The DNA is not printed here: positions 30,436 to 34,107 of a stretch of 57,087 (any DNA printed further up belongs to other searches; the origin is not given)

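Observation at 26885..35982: Uncharacterised five-gene cassette: two ~1,130-aa paralogs, an M6-type lipoprotein metalloprotease and two small proteins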

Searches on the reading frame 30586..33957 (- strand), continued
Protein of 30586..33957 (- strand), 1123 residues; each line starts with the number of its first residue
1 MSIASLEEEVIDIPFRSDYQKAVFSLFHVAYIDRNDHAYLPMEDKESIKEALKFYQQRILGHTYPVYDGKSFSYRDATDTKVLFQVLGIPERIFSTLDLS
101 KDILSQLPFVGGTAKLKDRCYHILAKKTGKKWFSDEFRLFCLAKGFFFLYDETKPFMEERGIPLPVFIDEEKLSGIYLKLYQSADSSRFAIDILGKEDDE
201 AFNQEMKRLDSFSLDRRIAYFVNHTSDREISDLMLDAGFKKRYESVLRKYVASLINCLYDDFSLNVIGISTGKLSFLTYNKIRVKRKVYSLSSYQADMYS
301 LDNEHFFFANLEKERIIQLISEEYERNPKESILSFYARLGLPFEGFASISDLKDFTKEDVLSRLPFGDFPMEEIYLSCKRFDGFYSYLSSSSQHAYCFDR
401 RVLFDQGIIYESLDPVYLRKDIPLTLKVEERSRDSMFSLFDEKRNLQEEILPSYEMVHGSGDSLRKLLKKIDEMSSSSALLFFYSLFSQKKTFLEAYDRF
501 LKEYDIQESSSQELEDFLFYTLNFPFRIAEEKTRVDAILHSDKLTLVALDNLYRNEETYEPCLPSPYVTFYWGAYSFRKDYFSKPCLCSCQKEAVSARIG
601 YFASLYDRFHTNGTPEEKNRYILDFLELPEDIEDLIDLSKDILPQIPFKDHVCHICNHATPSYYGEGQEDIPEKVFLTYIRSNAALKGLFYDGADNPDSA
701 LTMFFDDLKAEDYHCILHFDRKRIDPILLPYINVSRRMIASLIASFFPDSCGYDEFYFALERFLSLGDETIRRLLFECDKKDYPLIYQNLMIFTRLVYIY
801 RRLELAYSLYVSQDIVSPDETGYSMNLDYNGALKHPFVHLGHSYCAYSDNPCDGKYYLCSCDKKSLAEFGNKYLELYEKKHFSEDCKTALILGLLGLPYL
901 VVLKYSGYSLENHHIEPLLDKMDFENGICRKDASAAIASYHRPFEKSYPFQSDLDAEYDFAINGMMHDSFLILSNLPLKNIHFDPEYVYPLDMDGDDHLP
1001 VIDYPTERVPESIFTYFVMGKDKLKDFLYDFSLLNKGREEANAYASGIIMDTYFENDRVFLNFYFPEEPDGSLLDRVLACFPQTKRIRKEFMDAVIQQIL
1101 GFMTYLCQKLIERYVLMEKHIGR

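Call 56: search_protein_families(library=phrogs, proteins=[P0090, P0095, P0099, P0075, P0086, P0096, P0104, P0100, P0092, P0102], max_evalue=0.001)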
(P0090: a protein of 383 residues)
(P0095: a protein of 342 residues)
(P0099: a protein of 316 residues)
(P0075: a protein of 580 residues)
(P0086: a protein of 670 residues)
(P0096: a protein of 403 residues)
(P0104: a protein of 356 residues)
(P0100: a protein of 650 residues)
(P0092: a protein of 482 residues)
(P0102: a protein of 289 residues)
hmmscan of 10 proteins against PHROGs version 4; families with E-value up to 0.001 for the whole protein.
P0090 (383 aa): 8 families
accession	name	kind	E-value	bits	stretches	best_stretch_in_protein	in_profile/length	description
phrog_19778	-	unknown function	3e-60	205.2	1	10-381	3-358/362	-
phrog_27771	-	unknown function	1.9e-32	113.7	2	273-379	432-538/549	-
phrog_34504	-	unknown function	1.2e-18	68.4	1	255-378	261-378/386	-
phrog_559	-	DNA, RNA and nucleotide metabolism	2.8e-18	67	1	217-373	250-404/607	HNH endonuclease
phrog_3339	-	DNA, RNA and nucleotide metabolism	2e-11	44.7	1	266-379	243-352/536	homing endonuclease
phrog_9084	-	DNA, RNA and nucleotide metabolism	2.6e-11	44.9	1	306-364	92-150/187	homing endonuclease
phrog_7140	-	DNA, RNA and nucleotide metabolism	1.4e-08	34.9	1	311-382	160-228/423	intron encoded nuclease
phrog_4538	-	unknown function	9e-07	29.1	1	308-362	261-313/447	-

P0095 (342 aa): 5 families
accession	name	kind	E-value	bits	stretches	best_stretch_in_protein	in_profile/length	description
phrog_19778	-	unknown function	7.1e-53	181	1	11-334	3-355/362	-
phrog_27771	-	unknown function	3.1e-42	146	2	212-335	415-538/549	-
phrog_34504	-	unknown function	5.3e-22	79.4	1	226-336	272-380/386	-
phrog_559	-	DNA, RNA and nucleotide metabolism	2.3e-14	54.1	1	94-336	173-412/607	HNH endonuclease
phrog_9084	-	DNA, RNA and nucleotide metabolism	3.1e-12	47.9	1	177-329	15-159/187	homing endonuclease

P0099 (316 aa): 8 families
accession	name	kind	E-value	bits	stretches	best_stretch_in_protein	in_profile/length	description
phrog_19778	-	unknown function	9.5e-135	450.3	2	1-172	1-176/362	-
phrog_27771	-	unknown function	1.5e-40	140.5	2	189-311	417-539/549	-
phrog_34504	-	unknown function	3.1e-23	83.5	1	203-312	274-381/386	-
phrog_559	-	DNA, RNA and nucleotide metabolism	3.1e-18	66.9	1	100-311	236-411/607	HNH endonuclease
phrog_7140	-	DNA, RNA and nucleotide metabolism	2.5e-13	50.6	1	241-306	157-222/423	intron encoded nuclease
phrog_9084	-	DNA, RNA and nucleotide metabolism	6.5e-11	43.6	1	144-300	19-155/187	homing endonuclease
phrog_4538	-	unknown function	9.1e-11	42.3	1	239-298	261-318/447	-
phrog_3339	-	DNA, RNA and nucleotide metabolism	4.1e-05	23.8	1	109-314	165-352/536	homing endonuclease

P0075 (580 aa): 1 family
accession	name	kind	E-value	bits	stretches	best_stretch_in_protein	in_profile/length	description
phrog_19778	-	unknown function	8.1e-06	26.1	0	10-134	9-128/362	-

P0086 (670 aa): 1 family
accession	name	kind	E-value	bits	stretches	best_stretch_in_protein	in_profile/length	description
phrog_19778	-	unknown function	1.1e-25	91.5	1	331-493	14-174/362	-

P0096 (403 aa): 7 families
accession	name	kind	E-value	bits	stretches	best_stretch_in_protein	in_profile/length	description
phrog_19778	-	unknown function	7.6e-59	200.6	2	258-385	228-355/362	-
phrog_27771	-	unknown function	5.5e-39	135.3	2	266-385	418-537/549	-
phrog_34504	-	unknown function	4.4e-17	63.2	1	282-384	277-377/386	-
phrog_559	-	DNA, RNA and nucleotide metabolism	5.3e-16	59.5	1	296-376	320-400/607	HNH endonuclease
phrog_9084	-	DNA, RNA and nucleotide metabolism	3.5e-09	38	1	314-376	93-155/187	homing endonuclease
phrog_7140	-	DNA, RNA and nucleotide metabolism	6.2e-07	29.5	1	318-377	160-217/423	intron encoded nuclease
phrog_3339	-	DNA, RNA and nucleotide metabolism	6.9e-06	26.4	1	288-371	258-332/536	homing endonuclease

P0104 (356 aa): 1 family
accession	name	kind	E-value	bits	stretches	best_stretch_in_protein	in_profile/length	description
phrog_19778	-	unknown function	8.1e-20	72.2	1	105-307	20-215/362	-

P0100 (650 aa): 6 families
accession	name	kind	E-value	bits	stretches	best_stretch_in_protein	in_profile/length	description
phrog_19778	-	unknown function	2.8e-62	211.9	2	505-647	213-355/362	-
phrog_27771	-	unknown function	7.6e-41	141.4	2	516-648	406-538/549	-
phrog_34504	-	unknown function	1.9e-16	61.1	1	540-645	273-376/386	-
phrog_559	-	DNA, RNA and nucleotide metabolism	2.4e-16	60.7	1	230-649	71-412/607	HNH endonuclease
phrog_9084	-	DNA, RNA and nucleotide metabolism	4.8e-08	34.3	1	563-634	77-151/187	homing endonuclease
phrog_3339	-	DNA, RNA and nucleotide metabolism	2.3e-05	24.6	1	543-650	251-350/536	homing endonuclease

P0092 (482 aa): 1 family
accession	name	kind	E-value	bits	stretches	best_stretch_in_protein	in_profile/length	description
phrog_19778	-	unknown function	5.3e-28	99.1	1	222-465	5-242/362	-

P0102 (289 aa): 1 family
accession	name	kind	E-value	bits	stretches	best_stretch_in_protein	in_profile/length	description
phrog_19778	-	unknown function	2.4e-14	54.2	1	131-286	12-166/362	-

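Call 57: search_solved_structures(query=P0099, max_evalue=1, show_alignments=1)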
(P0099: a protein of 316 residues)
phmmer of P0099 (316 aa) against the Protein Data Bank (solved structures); distinct sequences matched with E-value up to 1: 2.
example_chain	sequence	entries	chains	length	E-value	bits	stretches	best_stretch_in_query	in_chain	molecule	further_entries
7d8a_A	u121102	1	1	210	0.98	11.8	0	30-107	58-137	PHD finger protein 14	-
7d86_A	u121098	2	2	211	0.99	11.8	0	30-107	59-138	PHD finger protein 14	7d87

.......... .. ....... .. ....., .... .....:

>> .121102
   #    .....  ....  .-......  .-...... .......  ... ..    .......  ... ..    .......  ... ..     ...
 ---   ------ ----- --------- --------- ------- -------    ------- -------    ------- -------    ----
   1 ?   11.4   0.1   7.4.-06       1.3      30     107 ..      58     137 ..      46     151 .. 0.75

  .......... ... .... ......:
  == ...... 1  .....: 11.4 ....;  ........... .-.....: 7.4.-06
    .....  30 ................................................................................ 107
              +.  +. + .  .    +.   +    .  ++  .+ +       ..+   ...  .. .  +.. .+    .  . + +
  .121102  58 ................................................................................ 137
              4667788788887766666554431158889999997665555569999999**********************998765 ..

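Call 78: find_encoding_contigs(protein=P0256, flank=8000, max_places=2)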
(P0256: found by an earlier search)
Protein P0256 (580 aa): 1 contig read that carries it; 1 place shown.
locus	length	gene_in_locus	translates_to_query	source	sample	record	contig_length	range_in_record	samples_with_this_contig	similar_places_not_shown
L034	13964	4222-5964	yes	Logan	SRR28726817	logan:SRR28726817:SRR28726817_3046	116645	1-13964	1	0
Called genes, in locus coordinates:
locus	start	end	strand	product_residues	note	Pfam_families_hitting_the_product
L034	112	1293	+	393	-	PF00155:Aminotran_1_2, PF01053:Cys_Met_Meta_PP (weak), PF01212:Beta_elim_lyase (weak)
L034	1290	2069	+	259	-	PF00106:adh_short, PF01370:Epimerase, PF08659:KR, PF13561:adh_short_C2, PF23441:SDR (weak)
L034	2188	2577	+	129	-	PF01022:HTH_5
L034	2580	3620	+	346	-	PF13593:SBF_like, PF01758:SBF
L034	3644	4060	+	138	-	PF01451:LMWPc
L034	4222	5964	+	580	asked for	-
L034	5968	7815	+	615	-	PF04851:ResIII (faint), PF13401:AAA_22 (faint), PF09848:SLFN-g3_helicase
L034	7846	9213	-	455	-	PF00171:Aldedh, PF05893:LuxC (weak)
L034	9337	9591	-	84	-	-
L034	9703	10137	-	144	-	PF00011:HSP20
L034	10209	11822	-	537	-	PF00118:Cpn60_TCP1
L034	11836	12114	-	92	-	PF00166:Cpn10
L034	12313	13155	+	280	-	PF00005:ABC_tran, PF13304:AAA_21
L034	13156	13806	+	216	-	PF13346:ABC2_membrane_5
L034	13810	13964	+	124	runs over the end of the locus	PF00392:GntR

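Call 79: find_encoding_contigs(protein=P0258, flank=6000, max_places=3)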
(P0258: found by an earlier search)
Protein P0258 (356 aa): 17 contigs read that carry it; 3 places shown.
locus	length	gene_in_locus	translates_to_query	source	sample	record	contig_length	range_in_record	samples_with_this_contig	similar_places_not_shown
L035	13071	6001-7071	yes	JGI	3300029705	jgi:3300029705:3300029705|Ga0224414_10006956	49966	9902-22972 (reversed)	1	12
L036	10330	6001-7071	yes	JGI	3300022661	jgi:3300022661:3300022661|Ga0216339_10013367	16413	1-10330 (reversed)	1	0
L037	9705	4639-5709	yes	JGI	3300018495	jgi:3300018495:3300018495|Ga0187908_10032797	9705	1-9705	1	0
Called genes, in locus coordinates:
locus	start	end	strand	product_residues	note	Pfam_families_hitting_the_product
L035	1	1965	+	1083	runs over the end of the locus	PF00270:DEAD (faint), PF04851:ResIII (weak), PF00271:Helicase_C (weak)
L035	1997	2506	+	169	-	PF22522:DUF6998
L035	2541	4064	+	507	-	PF12774:AAA_6 (faint), PF00004:AAA (weak), PF07728:AAA_5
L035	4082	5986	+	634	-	-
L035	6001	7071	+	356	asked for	-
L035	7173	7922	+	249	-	PF13560:HTH_31 (weak), PF01381:HTH_3, PF12844:HTH_19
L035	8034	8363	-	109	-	-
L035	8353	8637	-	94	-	PF12844:HTH_19, PF13560:HTH_31, PF01381:HTH_3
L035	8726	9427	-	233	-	PF01381:HTH_3, PF00717:Peptidase_S24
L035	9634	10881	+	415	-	PF00817:IMS, PF21999:IMS_HHH_1, PF11799:IMS_C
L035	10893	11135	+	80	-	-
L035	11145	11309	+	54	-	-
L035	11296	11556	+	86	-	-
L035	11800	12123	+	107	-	PF13560:HTH_31, PF01381:HTH_3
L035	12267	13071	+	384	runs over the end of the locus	-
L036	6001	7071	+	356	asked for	-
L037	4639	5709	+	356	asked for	-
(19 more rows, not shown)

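Call 80: find_encoding_contigs(protein=P0248, flank=6000, max_places=2)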
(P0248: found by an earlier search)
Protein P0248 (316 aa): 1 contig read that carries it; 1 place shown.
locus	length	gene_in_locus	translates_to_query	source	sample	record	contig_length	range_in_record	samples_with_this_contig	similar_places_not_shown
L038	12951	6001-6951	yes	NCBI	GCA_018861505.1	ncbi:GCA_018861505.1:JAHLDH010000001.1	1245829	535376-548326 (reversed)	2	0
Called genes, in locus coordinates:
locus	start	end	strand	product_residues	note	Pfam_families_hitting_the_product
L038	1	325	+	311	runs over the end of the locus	-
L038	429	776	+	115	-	-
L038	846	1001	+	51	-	-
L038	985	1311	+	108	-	-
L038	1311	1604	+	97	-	-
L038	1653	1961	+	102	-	-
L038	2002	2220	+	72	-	-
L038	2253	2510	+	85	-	-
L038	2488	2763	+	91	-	-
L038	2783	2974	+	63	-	-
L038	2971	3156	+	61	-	-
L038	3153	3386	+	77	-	-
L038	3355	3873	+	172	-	-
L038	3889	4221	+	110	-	-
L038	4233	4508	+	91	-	-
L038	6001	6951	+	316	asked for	-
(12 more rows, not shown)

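Call 90: search_protein_families(library=pfam, alignment_id=A1, max_evalue=0.5)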
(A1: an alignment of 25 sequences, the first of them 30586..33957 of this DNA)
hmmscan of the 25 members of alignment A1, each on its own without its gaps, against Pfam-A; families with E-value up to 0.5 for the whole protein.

A. member 1, window:30586-33957:- (1123 aa): 0 families

B. families by the number of members that match (of 25 scanned): 10 families
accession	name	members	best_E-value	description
PF21350.2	Cas6_I-A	1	0.0024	CRISPR-associated protein Cas6, N-terminal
PF11423.14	Repressor_Mnt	1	0.007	Regulatory protein Mnt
PF17589.7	DUF5487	1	0.0073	Family of unknown function (DUF5487)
PF16145.10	DUF4853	1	0.035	Domain of unknown function (DUF4853)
PF20196.3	DUF6559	1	0.042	Family of unknown function (DUF6559)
PF17399.7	DUF5405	1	0.079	Domain of unknown function (DUF5405)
PF24496.1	DUF7588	1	0.098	Domain of unknown function (DUF7588)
PF18410.7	BTHB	1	0.13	Basic tilted helix bundle domain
PF04983.23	RNA_pol_Rpb1_3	1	0.14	RNA polymerase Rpb1, domain 3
PF10142.15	PhoPQ_related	1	0.35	PhoPQ-activated pathogenicity-related protein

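Call 91: find_related_loci(query=A1, collection=viral_contigs, flank=5000)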
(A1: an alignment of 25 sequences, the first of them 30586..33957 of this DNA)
Query A1 (1123 aa) in viral_contigs; peptide patterns used: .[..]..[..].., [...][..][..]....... (x = any residue, [..] = any of these).
114 stretches matched a pattern, but none encodes a relative of the query by tblastn (E <= 1e-3).
